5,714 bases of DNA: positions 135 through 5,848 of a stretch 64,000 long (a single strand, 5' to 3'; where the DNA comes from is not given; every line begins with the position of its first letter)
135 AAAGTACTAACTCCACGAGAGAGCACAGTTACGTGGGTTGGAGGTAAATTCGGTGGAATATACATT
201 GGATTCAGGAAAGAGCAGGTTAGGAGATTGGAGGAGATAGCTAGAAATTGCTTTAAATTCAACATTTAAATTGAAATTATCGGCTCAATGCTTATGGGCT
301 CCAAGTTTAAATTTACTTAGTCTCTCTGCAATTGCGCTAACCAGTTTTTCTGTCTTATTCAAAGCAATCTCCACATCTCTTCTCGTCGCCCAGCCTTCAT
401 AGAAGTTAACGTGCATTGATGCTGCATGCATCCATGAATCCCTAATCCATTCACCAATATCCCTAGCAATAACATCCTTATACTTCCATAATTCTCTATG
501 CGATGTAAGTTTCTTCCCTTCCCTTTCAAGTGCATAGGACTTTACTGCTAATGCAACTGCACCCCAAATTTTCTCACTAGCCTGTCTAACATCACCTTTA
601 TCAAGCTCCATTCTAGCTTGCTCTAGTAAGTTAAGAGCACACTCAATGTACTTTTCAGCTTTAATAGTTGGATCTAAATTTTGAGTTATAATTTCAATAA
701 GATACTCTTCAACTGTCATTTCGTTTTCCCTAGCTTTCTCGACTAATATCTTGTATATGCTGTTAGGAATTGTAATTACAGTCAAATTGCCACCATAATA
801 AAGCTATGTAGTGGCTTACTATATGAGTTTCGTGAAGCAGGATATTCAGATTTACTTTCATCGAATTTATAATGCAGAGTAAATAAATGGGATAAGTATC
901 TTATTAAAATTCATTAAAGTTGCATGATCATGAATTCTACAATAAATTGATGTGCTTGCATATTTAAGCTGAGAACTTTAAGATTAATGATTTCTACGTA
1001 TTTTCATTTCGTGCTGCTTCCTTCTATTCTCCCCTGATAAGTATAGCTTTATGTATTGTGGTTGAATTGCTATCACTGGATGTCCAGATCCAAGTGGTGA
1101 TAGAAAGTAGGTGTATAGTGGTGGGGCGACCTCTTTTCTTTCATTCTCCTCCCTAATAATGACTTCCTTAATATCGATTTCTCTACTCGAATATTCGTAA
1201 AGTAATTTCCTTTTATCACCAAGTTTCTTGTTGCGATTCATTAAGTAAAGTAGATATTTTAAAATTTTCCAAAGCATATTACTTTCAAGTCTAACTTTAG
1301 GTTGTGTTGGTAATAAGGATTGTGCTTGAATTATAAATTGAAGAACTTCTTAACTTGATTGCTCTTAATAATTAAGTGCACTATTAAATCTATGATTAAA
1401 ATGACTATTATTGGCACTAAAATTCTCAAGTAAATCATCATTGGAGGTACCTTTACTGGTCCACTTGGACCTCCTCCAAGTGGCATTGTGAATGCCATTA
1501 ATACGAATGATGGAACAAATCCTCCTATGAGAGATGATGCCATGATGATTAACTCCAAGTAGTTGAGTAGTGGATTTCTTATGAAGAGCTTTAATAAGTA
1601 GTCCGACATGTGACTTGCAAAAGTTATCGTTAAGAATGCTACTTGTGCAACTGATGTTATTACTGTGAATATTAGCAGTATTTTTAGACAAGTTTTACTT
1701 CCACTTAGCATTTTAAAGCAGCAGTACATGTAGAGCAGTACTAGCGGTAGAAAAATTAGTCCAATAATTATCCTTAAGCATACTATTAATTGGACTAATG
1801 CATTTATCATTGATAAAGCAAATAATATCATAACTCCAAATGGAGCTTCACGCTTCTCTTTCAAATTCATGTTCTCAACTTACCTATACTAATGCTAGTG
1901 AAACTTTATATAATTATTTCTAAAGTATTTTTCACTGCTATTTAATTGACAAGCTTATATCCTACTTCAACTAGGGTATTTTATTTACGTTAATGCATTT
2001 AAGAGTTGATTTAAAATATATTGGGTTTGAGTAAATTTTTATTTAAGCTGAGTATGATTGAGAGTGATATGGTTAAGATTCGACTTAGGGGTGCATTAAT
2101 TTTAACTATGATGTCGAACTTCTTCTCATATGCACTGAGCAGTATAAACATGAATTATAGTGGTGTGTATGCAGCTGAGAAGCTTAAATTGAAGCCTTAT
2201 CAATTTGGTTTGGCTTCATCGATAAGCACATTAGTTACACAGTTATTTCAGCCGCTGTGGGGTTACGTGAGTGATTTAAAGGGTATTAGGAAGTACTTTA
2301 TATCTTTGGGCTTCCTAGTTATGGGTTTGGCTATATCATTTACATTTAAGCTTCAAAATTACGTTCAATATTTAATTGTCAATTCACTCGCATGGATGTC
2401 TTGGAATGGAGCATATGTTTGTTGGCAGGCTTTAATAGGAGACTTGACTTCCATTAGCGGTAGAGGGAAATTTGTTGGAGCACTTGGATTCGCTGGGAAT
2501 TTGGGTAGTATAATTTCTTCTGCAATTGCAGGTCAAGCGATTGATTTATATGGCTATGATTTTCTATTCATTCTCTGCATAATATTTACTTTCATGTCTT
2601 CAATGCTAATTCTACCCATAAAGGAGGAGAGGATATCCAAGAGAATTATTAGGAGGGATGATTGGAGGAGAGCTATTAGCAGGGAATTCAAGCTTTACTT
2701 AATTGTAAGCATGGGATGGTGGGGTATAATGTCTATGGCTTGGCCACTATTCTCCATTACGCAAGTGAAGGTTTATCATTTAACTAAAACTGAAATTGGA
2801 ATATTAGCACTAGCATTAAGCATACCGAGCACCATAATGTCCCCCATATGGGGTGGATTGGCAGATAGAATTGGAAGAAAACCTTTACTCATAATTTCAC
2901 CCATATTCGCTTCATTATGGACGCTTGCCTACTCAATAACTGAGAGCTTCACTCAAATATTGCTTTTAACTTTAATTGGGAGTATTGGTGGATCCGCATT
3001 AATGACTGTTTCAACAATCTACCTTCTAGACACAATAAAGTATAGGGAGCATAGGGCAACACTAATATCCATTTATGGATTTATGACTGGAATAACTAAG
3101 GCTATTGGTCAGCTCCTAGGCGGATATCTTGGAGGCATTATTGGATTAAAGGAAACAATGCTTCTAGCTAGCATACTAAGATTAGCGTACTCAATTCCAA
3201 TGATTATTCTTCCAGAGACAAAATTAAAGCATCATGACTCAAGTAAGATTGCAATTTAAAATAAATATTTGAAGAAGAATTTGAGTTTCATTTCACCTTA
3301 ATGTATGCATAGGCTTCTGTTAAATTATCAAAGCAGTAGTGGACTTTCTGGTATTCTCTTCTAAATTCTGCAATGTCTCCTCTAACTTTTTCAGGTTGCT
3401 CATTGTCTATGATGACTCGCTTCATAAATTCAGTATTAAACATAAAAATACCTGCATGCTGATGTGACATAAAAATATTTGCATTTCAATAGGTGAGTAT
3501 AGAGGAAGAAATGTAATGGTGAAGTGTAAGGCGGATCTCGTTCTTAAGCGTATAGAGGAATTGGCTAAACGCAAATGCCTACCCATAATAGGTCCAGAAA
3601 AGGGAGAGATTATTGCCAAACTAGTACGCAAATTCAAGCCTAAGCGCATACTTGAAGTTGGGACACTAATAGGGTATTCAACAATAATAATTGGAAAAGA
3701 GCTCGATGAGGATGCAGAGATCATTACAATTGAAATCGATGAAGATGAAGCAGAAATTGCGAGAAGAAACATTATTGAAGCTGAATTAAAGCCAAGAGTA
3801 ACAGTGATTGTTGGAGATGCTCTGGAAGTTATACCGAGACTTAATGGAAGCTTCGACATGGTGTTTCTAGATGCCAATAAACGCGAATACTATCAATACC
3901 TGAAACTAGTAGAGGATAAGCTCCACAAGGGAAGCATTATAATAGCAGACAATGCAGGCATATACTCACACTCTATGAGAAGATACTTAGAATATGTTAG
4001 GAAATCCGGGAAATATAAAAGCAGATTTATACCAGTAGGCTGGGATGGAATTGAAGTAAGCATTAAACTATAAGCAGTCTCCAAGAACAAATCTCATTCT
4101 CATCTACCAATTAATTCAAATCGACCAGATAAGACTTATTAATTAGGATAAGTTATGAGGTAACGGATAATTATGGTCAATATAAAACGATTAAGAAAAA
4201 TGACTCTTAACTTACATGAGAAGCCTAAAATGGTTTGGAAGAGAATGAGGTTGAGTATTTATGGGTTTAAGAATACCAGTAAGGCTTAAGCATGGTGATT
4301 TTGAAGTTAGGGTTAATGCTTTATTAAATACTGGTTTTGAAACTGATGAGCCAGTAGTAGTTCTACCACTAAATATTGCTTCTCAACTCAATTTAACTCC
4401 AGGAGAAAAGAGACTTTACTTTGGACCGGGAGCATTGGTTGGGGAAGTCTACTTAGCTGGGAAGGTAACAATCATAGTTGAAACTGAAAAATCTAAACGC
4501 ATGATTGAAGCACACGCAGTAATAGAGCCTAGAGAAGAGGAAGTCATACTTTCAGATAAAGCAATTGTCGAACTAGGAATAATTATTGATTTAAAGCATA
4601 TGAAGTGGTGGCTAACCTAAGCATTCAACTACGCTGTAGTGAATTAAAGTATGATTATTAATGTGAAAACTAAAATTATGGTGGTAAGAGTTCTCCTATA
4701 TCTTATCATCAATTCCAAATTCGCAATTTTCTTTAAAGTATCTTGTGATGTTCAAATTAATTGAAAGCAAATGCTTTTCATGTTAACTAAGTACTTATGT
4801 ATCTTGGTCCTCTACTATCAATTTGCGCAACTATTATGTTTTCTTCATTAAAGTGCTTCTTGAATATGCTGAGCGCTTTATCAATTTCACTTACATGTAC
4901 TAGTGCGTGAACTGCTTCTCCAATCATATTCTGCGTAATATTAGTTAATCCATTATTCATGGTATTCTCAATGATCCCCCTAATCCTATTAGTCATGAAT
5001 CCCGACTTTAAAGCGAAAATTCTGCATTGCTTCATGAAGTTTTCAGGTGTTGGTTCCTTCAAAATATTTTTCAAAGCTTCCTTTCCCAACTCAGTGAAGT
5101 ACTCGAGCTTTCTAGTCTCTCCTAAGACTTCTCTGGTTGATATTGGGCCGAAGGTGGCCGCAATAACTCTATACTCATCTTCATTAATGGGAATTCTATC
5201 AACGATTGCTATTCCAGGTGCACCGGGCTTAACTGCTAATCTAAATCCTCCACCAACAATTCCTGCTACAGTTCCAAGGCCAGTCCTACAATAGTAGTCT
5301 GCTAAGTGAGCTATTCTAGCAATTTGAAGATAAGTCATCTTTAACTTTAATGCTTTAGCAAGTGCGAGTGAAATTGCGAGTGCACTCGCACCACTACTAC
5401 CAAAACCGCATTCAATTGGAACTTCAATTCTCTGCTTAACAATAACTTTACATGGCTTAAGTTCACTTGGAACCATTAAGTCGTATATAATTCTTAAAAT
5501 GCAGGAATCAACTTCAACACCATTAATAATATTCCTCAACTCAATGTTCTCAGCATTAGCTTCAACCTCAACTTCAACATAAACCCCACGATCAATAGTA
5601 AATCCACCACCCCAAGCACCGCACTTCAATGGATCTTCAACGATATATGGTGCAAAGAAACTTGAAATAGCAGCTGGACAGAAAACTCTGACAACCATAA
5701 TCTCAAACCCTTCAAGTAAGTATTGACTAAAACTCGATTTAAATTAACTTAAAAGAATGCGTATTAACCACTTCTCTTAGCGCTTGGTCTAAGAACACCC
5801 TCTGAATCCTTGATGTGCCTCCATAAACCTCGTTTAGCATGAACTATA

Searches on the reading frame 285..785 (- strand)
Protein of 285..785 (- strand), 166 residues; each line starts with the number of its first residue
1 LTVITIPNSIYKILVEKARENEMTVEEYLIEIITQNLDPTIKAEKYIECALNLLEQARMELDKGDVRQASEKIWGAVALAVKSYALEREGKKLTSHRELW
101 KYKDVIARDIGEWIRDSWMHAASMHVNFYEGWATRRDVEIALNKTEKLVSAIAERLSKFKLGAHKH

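Call 90: search_protein_families(library=pfam, proteins=[window:285-785:-], max_evalue=0.001)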
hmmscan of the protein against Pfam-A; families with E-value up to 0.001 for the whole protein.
window:285-785:- (166 aa): 1 family
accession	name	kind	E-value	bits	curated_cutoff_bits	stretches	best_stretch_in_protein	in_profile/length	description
PF05942.16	PaREP1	-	2.1e-25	89.3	24.4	1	46-149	2-115/115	Archaeal PaREP1/PaREP8 family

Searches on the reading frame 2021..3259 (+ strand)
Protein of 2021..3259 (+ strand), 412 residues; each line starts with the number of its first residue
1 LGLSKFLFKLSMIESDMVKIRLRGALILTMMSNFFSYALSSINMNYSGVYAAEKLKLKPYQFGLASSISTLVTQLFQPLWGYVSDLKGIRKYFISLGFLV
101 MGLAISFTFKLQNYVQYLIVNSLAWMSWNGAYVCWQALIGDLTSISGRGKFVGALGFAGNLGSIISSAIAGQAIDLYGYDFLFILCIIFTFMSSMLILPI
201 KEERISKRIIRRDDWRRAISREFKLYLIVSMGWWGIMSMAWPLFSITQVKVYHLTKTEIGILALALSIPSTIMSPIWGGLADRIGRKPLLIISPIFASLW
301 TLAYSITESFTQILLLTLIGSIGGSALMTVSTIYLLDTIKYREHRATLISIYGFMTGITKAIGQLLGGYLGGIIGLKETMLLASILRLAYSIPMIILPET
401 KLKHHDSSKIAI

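Call 90: search_protein_families(library=pfam, proteins=[window:2021-3259:+], max_evalue=0.001)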
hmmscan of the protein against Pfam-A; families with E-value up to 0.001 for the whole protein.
window:2021-3259:+ (412 aa): 3 families
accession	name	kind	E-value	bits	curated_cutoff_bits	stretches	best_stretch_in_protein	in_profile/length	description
PF07690.21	MFS_1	-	3.6e-44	151.5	33.4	2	227-404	6-179/347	Major Facilitator Superfamily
PF12832.13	MFS_1_like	-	4.9e-15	55.9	25.2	2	34-209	9-188/373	MFS_1 like family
PF01306.25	LacY_symp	-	1.1e-09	38.1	24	1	225-292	11-78/413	LacY proton/sugar symporter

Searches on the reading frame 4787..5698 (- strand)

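Call 90: search_protein_families(library=pfam, proteins=[window:4787-5698:-], max_evalue=0.001)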
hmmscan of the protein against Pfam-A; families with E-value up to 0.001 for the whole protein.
window:4787-5698:- (303 aa): 2 families
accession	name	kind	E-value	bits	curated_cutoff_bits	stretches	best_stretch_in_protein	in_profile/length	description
PF00288.32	GHMP_kinases_N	-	9.2e-08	32.6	22.3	1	82-135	17-68/87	GHMP kinases N terminal domain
PF22700.2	MVD-like_N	-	9.7e-05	22.5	27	1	34-131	29-129/157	Diphosphomevalonate decarboxylase-like N-terminal domain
